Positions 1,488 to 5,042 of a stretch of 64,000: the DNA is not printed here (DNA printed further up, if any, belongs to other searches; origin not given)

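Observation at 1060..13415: Fused B12-dependent mutase IcmF and hbd embedded at the head of the LiuR-controlled leucine/isovalerate operon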

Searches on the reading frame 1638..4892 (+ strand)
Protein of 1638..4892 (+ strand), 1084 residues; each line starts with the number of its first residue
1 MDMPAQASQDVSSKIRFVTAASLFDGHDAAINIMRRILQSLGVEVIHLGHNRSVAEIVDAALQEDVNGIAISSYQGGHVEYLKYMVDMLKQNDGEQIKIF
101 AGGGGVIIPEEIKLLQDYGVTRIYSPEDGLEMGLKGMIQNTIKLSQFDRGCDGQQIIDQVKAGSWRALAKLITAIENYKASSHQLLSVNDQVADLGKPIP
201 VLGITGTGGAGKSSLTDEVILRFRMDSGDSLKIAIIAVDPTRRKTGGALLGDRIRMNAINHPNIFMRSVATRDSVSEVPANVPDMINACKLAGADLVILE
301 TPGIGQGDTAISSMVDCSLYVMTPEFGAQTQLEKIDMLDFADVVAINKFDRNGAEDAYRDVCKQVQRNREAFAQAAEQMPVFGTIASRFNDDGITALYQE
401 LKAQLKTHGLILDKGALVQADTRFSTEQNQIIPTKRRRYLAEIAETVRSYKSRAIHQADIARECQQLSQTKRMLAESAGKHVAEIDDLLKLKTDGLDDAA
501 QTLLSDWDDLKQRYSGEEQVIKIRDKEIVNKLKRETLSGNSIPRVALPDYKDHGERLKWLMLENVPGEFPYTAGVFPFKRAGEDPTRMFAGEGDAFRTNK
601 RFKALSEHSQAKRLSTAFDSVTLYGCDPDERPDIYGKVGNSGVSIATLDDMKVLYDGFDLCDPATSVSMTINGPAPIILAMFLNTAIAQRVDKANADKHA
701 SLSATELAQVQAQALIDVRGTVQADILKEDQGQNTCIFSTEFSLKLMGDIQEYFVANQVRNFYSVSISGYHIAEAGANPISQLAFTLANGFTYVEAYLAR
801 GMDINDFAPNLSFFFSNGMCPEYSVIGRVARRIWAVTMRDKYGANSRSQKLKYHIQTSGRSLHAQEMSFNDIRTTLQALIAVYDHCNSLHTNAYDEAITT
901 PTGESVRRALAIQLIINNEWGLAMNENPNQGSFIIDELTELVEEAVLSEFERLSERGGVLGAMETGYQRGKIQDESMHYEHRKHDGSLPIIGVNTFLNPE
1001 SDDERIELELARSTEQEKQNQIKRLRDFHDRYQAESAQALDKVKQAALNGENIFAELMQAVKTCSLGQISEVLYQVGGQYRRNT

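Call 3: search_protein_families(library=ncbifam, proteins=[window:1638-4892:+])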
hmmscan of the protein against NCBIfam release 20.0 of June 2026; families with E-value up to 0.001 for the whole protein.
window:1638-4892:+ (1084 aa): 12 families
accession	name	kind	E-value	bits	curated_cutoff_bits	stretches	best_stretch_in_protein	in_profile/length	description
NF045497.1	IsobCoAmut_IcmF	equivalog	0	1882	1500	1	14-1083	2-1075/1076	fused isobutyryl-CoA mutase/GTPase IcmF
TIGR00641.1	acid_CoA_mut_N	subfamily_domain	3.4e-120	401.8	303.8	1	559-1083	25-525/528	methylmalonyl-CoA mutase N-terminal domain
NF006944.0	PRK09426.1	equivalog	2e-114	383.1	876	2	530-1082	26-553/721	methylmalonyl-CoA mutase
TIGR00750.1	lao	equivalog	7e-48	163.3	240.75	1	163-403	1-235/300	methylmalonyl Co-A mutase-associated GTPase MeaB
NF006958.0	PRK09435.1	equivalog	5.2e-38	130.9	329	1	152-405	9-260/333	methylmalonyl Co-A mutase-associated GTPase MeaB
TIGR00642.1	mmCoA_mut_beta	equivalog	1.7e-21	76.1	617.25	1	755-999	207-453/620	methylmalonyl-CoA mutase small subunit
TIGR00640.1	acid_CoA_mut_C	subfamily_domain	1.4e-16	60.7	57.45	1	14-133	2-119/132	methylmalonyl-CoA mutase C-terminal domain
NF002612.0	PRK02261.1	equivalog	2.3e-09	36.9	110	1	25-139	14-132/148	methylaspartate mutase subunit S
TIGR01501.1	MthylAspMutase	equivalog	1.3e-06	28.2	135.8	1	25-138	12-129/134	methylaspartate mutase subunit S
NF047996.1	corrin_MtgC_2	exception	4.7e-06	26.2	370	1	17-107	92-183/212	glycine betaine-specific corrinoid protein MtgC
NF041607.1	dimeth_corrin_MtbC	equivalog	5.4e-05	22.8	350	1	18-104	86-173/203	dimethylamine corrinoid protein MtbC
NF040655.1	MtaC_Meth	equivalog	0.00041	19.5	420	1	7-106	112-210/253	methanol--corrinoid protein MtaC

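Call 4: search_protein_families(library=pfam, proteins=[window:1638-4892:+])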
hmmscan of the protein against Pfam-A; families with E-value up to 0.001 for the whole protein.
window:1638-4892:+ (1084 aa): 5 families
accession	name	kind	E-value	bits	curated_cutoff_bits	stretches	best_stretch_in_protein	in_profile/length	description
PF01642.28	MM_CoA_mutase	-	3.1e-125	419.1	22.1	1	560-1077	22-511/512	Methylmalonyl-CoA mutase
PF03308.22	MeaB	-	7e-44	150.3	23.1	1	168-403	1-233/273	Methylmalonyl Co-A mutase-associated GTPase MeaB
PF02310.24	B12-binding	-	3.7e-14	53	32.1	1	16-111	2-97/121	B12 binding domain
PF02492.25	cobW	-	0.00014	21.9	20.7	1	200-368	1-172/180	CobW/HypB/UreG, nucleotide-binding domain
PF00009.33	GTP_EFTU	-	0.00045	20.3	26.5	0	314-403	92-184/188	Elongation factor Tu GTP binding domain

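Call 11: search_solved_structures(query=window:1638-4892:+, show_alignments=1, max_evalue=1e-20)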
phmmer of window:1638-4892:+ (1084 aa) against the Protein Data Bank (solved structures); distinct sequences matched with E-value up to 1e-20: 17.
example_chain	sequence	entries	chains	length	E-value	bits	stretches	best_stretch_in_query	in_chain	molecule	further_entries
4xc6_A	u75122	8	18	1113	0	1648.7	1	4-1083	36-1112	Isobutyryl-CoA mutase fused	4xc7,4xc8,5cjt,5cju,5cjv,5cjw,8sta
8ssl_A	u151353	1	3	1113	0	1645.9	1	4-1083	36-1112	Fused isobutyryl-CoA mutase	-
8gju_J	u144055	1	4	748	3.2e-82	280.2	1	561-1083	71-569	Methylmalonyl-CoA mutase, mitochondrial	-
2xij_A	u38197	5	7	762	3.6e-82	280.1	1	561-1083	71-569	METHYLMALONYL-COA MUTASE, MITOCHONDRIAL | Methylmalonyl-CoA mutase, mitochondrial precursor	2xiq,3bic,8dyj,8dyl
4r3u_A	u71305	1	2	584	3.4e-80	273.5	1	564-1082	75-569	2-hydroxyisobutyryl-CoA mutase large subunit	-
6oxc_A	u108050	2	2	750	1.4e-76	261.5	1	561-1082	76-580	Methylmalonyl-CoA mutase large subunit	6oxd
5req_A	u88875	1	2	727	1.6e-67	231.6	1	564-1080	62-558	PROTEIN (METHYLMALONYL-COA MUTASE ALPHA-SUBUNIT)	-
1req_A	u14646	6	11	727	4e-67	230.3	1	565-1080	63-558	METHYLMALONYL-COA MUTASE | PROTEIN (METHYLMALONYL-COA MUTASE)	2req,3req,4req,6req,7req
1e1c_A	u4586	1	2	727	9.7e-66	225.7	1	565-1080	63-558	METHYLMALONYL-COA MUTASE ALPHA CHAIN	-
6cum_A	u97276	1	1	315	6.9e-33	116.9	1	152-363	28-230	LAO/AO transport system ATPase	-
8dpb_A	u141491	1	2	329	1.6e-26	95.9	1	157-356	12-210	Methylmalonyl-CoA mutase accessory protein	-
2qm7_A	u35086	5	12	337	5.5e-26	94.1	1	157-356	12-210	GTPase/ATPase | Methylmalonyl-CoA mutase accessory protein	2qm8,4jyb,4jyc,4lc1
3nxs_A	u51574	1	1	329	1.6e-25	92.6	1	155-357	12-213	LAO/AO transport system ATPase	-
2p67_A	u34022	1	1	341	2.7e-25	91.8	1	157-352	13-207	LAO/AO transport system kinase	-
3tk1_A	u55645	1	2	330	5.6e-24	87.4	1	159-399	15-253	Membrane ATPase/protein kinase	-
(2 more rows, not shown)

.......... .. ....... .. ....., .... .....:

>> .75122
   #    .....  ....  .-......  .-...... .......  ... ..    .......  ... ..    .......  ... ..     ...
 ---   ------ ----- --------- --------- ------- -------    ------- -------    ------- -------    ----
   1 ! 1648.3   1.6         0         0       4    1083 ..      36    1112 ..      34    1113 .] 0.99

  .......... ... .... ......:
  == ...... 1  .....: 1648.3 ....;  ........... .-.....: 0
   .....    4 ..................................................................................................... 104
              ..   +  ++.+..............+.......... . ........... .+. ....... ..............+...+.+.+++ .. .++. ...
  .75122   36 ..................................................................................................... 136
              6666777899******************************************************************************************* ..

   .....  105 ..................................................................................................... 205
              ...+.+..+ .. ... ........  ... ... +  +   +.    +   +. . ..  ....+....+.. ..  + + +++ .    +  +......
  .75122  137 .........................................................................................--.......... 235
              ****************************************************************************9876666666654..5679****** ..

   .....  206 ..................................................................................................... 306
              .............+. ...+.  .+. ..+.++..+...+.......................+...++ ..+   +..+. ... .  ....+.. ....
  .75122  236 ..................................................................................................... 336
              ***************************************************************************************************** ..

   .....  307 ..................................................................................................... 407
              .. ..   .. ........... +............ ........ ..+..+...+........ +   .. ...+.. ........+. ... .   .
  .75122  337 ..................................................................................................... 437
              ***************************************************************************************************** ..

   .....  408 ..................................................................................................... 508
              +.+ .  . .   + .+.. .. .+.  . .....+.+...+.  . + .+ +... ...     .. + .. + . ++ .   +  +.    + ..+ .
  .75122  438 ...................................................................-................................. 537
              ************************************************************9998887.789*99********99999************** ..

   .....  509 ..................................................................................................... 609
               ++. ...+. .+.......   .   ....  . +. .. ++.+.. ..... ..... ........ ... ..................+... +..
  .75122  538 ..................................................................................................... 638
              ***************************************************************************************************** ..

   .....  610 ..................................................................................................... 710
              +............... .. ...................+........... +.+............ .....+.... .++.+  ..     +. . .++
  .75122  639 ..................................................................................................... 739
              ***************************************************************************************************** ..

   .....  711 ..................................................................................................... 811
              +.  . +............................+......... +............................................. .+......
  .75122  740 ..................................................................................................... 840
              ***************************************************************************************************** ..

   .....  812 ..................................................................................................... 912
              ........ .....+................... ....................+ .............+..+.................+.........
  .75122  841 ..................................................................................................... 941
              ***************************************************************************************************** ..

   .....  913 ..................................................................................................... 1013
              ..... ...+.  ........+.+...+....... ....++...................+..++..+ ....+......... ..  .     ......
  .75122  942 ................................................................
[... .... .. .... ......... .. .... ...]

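Call 28: find_homologous_proteins(query=window:1638-4892:+, max_evalue=1e-50)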
Query window:1638-4892:+ (1084 aa): 8000 proteins with E <= 1e-50 among 8000 candidates; the best 120 are listed.
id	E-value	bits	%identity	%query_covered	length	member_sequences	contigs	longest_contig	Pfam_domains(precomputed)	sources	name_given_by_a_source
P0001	0.0e+0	2434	100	100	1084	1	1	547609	PF03308.23,PF01642.29,PF02310.25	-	-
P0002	0.0e+0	2170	89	100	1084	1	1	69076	PF02492.26,PF03308.23,PF01642.29,PF02310.25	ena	-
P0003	0.0e+0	2157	88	100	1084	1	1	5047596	PF02492.26,PF03308.23,PF01642.29,PF02310.25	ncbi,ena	-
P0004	0.0e+0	2050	83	100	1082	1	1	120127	PF02492.26,PF03308.23,PF01642.29,PF02310.25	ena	-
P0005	0.0e+0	1983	81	100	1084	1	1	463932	PF03308.23,PF01642.29,PF02310.25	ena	-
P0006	0.0e+0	1982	80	100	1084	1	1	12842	PF03308.23,PF01642.29,PF02310.25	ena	-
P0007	0.0e+0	1939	80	100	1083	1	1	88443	PF03308.23,PF01642.29,PF02310.25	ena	-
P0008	0.0e+0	1936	80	100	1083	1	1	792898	PF03308.23,PF01642.29,PF02310.25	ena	-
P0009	0.0e+0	1933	79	100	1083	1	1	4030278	PF03308.23,PF01642.29,PF02310.25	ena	-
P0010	0.0e+0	1920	79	100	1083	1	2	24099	PF03308.23,PF01642.29,PF02310.25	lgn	-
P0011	0.0e+0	1790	74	100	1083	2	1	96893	PF02492.26,PF03308.23,PF01642.29,PF02310.25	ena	-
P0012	0.0e+0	1781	74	100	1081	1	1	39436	PF02492.26,PF03308.23,PF01642.29,PF02310.25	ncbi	-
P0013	0.0e+0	1778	73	99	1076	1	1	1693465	PF02492.26,PF03308.23,PF01642.29,PF02310.25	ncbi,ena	-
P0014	0.0e+0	1773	73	99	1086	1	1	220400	PF02492.26,PF03308.23,PF01642.29,PF02310.25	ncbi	-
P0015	0.0e+0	1772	72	99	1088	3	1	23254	PF03308.23,PF01642.29,PF02310.25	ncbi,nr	ncbi:MAG: methylmalonyl-CoA mutase family protein [Gammaproteobacteria bacterium]|nr:methylmalonyl-C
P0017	0.0e+0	1768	73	100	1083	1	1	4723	PF02492.26,PF03308.23,PF01642.29,PF02310.25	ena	-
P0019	0.0e+0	1765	72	99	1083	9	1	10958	PF03308.23,PF01642.29,PF02310.25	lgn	-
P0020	0.0e+0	1764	73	99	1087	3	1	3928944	PF02492.26,PF03308.23,PF01642.29,PF02310.25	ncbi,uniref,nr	ncbi:fused isobutyryl-CoA mutase/GTPase IcmF [Sedimenticola thiotaurini]|uniref:Fused isobutyryl-CoA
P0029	0.0e+0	1756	74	99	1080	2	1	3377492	PF02492.26,PF03308.23,PF01642.29,PF02310.25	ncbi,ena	-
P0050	0.0e+0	1749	72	99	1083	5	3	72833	PF03308.23,PF01642.29,PF02310.25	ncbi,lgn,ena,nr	ncbi:MAG: methylmalonyl-CoA mutase family protein [Gammaproteobacteria bacterium]|nr:methylmalonyl-C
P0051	0.0e+0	1749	73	100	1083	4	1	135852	PF02492.26,PF03308.23,PF01642.29,PF02310.25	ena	-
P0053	0.0e+0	1748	73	99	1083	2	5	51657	PF02492.26,PF03308.23,PF01642.29,PF02310.25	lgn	-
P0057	0.0e+0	1747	72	99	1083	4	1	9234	PF03308.23,PF01642.29,PF02310.25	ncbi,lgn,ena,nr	ncbi:MAG: methylmalonyl-CoA mutase family protein [Gammaproteobacteria bacterium]|nr:methylmalonyl-C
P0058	0.0e+0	1747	71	100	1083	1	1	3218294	PF03308.23,PF01642.29,PF02310.25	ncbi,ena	-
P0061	0.0e+0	1746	72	99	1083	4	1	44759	PF03308.23,PF01642.29,PF02310.25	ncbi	-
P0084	0.0e+0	1739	73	99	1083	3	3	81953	PF03308.23,PF01642.29,PF02310.25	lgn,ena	-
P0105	0.0e+0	1731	72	99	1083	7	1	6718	PF02492.26,PF03308.23,PF01642.29,PF02310.25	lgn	-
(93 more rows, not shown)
